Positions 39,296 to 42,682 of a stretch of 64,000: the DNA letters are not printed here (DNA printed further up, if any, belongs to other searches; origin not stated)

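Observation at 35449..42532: Wood-Ljungdahl methyl-branch operon (fhs-fchA-folD-metF) followed directly by the orphan ACS fusion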

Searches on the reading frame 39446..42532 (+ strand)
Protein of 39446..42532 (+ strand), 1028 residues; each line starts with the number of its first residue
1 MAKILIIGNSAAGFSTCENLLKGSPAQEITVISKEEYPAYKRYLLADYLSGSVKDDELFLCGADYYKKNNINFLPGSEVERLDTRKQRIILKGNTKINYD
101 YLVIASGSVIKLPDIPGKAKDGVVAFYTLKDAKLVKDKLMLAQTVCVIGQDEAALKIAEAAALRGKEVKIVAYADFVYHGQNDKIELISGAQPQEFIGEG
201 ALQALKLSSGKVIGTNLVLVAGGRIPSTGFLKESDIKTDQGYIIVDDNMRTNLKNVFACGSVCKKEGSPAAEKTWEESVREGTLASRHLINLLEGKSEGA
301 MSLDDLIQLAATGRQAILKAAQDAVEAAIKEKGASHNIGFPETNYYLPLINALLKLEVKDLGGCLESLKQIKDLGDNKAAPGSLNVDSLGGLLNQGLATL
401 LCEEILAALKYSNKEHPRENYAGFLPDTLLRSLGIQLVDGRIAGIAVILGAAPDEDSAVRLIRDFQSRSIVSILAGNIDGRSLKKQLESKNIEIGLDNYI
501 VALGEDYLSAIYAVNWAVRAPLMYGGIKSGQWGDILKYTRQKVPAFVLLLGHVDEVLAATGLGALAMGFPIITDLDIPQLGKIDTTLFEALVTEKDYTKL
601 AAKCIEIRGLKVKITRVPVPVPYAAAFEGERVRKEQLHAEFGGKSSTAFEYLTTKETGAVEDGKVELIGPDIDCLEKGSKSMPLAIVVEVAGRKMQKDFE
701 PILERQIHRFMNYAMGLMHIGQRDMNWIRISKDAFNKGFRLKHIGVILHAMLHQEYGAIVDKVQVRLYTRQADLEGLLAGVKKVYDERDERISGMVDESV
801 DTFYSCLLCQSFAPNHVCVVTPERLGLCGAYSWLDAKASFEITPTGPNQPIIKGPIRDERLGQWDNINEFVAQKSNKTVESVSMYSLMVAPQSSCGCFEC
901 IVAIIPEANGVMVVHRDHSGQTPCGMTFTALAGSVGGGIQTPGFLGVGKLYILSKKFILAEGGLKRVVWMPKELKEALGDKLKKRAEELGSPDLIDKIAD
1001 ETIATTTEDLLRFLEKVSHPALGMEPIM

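Call 3: search_protein_families(library=pfam, proteins=[window:39446-42532:+])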
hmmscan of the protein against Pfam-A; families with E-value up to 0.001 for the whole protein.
window:39446-42532:+ (1028 aa): 5 families
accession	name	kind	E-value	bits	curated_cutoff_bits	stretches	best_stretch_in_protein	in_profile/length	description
PF19436.4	ACS_CODH_B_C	-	2.4e-122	407.6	25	1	785-1028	1-245/245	ACS/CODH beta subunit C-terminal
PF03598.20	CdhC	-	3.5e-65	219.1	24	1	619-772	1-153/155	CO dehydrogenase/acetyl-CoA synthase complex beta subunit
PF07992.20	Pyr_redox_2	-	1.3e-38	133.6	26.1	1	3-269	2-278/291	Pyridine nucleotide-disulphide oxidoreductase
PF18537.6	CODH_A_N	-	2.1e-18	66.5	32.2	1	323-411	2-82/83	Carbon monoxide dehydrogenase subunit alpha N-terminal domain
PF13738.12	Pyr_redox_3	-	7.6e-06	25.8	30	1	64-260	89-305/305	Pyridine nucleotide-disulphide oxidoreductase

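Call 9: find_homologous_proteins(query=window:39446-42529:+)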
Query window:39446-42529:+ (1028 aa): 366 proteins with E <= 0.001 among 8000 candidates; the best 120 are listed.
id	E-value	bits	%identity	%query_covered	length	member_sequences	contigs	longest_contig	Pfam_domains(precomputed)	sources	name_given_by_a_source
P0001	0.0e+0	2307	100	100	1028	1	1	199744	PF18537.7,PF19436.5,PF07992.21,PF13738.13,PF03598.21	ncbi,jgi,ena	ncbi:MAG: acetyl-CoA decarbonylase/synthase complex subunit alpha/beta [Candidatus Omnitrophota bact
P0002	0.0e+0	1582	68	100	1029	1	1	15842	PF18537.7,PF19436.5,PF07992.21,PF03598.21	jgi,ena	-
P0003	0.0e+0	1540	67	100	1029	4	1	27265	PF18537.7,PF19436.5,PF07992.21,PF03598.21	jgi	jgi:acetyl-CoA synthase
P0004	0.0e+0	1533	66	100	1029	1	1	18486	PF18537.7,PF19436.5,PF07992.21,PF03598.21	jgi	jgi:acetyl-CoA synthase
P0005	0.0e+0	1526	66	100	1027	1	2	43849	PF18537.7,PF19436.5,PF07992.21,PF03598.21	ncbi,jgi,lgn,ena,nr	ncbi:MAG: CO dehydrogenase/CO-methylating acetyl-CoA synthase complex subunit beta [Candidatus Omnit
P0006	0.0e+0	1446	62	100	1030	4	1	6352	PF18537.7,PF19436.5,PF07992.21,PF03598.21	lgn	-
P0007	0.0e+0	1328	67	89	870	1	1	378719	PF18537.7,PF19436.5,PF03598.21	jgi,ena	-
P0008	0.0e+0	1327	78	71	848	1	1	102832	PF18537.7,PF19436.5,PF03598.21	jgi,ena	-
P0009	0.0e+0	1325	58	100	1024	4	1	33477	PF18537.7,PF19436.5,PF07992.21,PF13738.13,PF03598.21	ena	-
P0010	0.0e+0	1319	78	71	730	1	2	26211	PF18537.7,PF19436.5,PF03598.21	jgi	jgi:acetyl-CoA synthase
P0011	0.0e+0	1316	66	89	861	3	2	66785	PF18537.7,PF19436.5,PF03598.21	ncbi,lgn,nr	ncbi:MAG: acetyl-CoA decarbonylase/synthase complex subunit alpha/beta [Candidatus Omnitrophica bact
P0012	0.0e+0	1313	75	73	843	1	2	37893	PF18537.7,PF19436.5,PF03598.21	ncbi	-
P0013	0.0e+0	1312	65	89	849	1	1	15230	PF18537.7,PF19436.5,PF03598.21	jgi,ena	-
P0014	0.0e+0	1309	78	71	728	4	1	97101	PF18537.7,PF19436.5,PF03598.21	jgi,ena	-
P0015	0.0e+0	1300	58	100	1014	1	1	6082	PF18537.7,PF19436.5,PF07992.21,PF03598.21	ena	-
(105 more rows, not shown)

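Call 13: find_encoding_contigs(protein=P0001, flank=10000, max_places=3)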
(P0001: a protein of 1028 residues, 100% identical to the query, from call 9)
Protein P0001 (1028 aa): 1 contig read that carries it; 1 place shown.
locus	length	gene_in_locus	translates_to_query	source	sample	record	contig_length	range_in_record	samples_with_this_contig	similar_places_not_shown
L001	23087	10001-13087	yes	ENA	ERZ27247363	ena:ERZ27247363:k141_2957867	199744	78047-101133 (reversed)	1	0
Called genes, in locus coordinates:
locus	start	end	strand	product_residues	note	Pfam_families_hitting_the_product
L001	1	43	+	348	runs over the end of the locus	PF05496:RuvB_N, PF07728:AAA_5 (weak), PF00004:AAA, PF17864:AAA_lid_4, PF05491:WHD_RuvB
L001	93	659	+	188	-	PF02677:QueH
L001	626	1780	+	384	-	PF08486:SpoIID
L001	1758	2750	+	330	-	PF02547:Queuosine_synth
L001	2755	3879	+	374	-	PF01702:TGT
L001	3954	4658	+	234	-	PF01746:tRNA_m1G_MT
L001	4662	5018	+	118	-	PF01245:Ribosomal_L19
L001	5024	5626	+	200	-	PF01351:RNase_HII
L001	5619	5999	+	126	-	PF08378:NERD (weak), PF02021:UPF0102, PF01939:NucS_C (faint)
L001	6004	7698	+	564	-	PF01268:FTHFS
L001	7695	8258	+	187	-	PF04961:FTCD_C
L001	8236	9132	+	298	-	PF00763:THF_DHG_CYH, PF02882:THF_DHG_CYH_C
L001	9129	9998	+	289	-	PF02219:MTHFR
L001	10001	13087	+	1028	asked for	PF07992:Pyr_redox_2, PF13738:Pyr_redox_3 (faint), PF18537:CODH_A_N, PF03598:CdhC, PF19436:ACS_CODH_B_C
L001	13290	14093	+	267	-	PF13424:TPR_12, PF13432:TPR_16 (weak), PF13414:TPR_11, PF14559:TPR_19 (weak), PF13431:TPR_17 (weak), PF00515:TPR_1 (weak), PF13414:TPR_11, PF13431:TPR_17 (weak), +4 more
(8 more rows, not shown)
